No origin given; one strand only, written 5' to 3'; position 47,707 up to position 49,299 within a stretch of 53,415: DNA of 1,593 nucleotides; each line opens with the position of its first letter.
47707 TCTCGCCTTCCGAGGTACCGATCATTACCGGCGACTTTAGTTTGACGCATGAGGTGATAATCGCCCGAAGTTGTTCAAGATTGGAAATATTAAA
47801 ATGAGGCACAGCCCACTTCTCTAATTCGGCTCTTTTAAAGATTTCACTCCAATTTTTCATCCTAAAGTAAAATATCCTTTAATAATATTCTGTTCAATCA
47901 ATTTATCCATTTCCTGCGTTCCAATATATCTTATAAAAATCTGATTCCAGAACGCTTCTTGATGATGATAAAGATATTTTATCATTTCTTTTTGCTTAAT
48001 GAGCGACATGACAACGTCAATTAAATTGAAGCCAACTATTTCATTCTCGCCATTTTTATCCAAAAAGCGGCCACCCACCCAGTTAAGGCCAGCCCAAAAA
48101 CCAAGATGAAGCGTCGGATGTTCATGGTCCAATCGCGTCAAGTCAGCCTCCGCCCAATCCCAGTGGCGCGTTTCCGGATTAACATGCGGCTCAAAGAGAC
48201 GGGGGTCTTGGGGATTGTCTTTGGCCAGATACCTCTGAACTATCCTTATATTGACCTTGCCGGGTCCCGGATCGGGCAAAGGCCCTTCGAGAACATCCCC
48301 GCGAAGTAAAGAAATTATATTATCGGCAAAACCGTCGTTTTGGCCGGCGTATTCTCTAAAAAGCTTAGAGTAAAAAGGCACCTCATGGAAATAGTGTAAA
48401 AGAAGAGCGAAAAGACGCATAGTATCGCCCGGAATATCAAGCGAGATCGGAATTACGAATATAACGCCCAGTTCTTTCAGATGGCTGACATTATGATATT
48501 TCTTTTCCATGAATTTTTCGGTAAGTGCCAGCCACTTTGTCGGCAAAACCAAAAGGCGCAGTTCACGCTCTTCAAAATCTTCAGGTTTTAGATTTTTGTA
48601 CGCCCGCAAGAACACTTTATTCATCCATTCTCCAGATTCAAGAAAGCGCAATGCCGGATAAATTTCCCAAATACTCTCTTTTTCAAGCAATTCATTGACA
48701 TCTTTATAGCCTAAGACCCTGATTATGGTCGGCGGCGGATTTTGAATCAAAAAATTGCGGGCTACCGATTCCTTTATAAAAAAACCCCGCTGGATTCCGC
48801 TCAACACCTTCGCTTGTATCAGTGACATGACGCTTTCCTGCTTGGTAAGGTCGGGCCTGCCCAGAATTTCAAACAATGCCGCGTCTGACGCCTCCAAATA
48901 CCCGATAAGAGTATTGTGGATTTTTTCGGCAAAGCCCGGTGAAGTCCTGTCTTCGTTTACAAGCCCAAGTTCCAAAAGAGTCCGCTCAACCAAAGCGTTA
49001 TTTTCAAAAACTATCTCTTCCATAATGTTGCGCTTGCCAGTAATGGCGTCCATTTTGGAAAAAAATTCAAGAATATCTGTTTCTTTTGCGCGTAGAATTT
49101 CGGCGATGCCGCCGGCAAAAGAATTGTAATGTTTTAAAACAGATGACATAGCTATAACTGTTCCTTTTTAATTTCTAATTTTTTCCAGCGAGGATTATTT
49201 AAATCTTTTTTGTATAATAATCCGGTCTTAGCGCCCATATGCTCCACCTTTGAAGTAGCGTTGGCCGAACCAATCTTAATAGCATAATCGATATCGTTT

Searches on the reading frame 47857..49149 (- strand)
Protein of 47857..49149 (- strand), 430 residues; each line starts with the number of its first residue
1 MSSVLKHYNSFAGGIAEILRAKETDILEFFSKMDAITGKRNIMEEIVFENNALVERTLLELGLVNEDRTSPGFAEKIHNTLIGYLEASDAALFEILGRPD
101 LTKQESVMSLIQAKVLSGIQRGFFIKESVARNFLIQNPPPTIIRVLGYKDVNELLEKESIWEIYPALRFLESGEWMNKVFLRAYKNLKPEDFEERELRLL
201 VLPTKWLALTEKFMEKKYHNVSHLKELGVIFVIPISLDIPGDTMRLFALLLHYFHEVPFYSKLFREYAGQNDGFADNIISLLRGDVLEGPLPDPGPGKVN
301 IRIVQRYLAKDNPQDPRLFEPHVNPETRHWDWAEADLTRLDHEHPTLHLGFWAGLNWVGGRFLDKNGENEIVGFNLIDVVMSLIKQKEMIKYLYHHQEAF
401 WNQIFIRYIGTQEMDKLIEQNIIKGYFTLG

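Call 103: find_encoding_contigs(protein=window:47857-49149:-, flank=10000, max_places=1)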
Protein window:47857-49149:- (430 aa): 4 contigs read that carry it; 1 place shown.
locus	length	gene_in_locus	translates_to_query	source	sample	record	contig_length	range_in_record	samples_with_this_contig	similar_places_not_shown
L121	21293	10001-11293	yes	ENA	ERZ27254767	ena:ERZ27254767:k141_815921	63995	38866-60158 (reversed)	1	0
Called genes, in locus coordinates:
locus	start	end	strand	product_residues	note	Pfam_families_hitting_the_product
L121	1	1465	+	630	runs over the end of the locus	-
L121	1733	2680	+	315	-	PF00070:Pyr_redox (faint), PF03486:HI0933_like (faint), PF07992:Pyr_redox_2, PF13738:Pyr_redox_3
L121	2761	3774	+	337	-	PF00044:Gp_dh_N, PF02800:Gp_dh_C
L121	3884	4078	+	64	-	-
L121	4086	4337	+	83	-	PF05016:ParE_toxin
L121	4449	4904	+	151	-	PF02502:LacAB_rpiB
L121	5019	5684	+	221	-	PF00834:Ribul_P_3_epim, PF00977:His_biosynth (faint)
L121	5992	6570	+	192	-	PF19502:DUF6036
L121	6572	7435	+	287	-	PF13292:DXP_synthase_N, PF00456:Transketolase_N, PF00676:E1_dh (weak)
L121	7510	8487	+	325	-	PF02779:Transket_pyr, PF22613:Transketolase_C_1 (weak), PF02780:Transketolase_C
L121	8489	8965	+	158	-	PF00571:CBS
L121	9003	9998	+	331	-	PF00294:PfkB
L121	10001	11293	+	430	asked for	-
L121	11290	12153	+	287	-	PF01116:F_bP_aldolase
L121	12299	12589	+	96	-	-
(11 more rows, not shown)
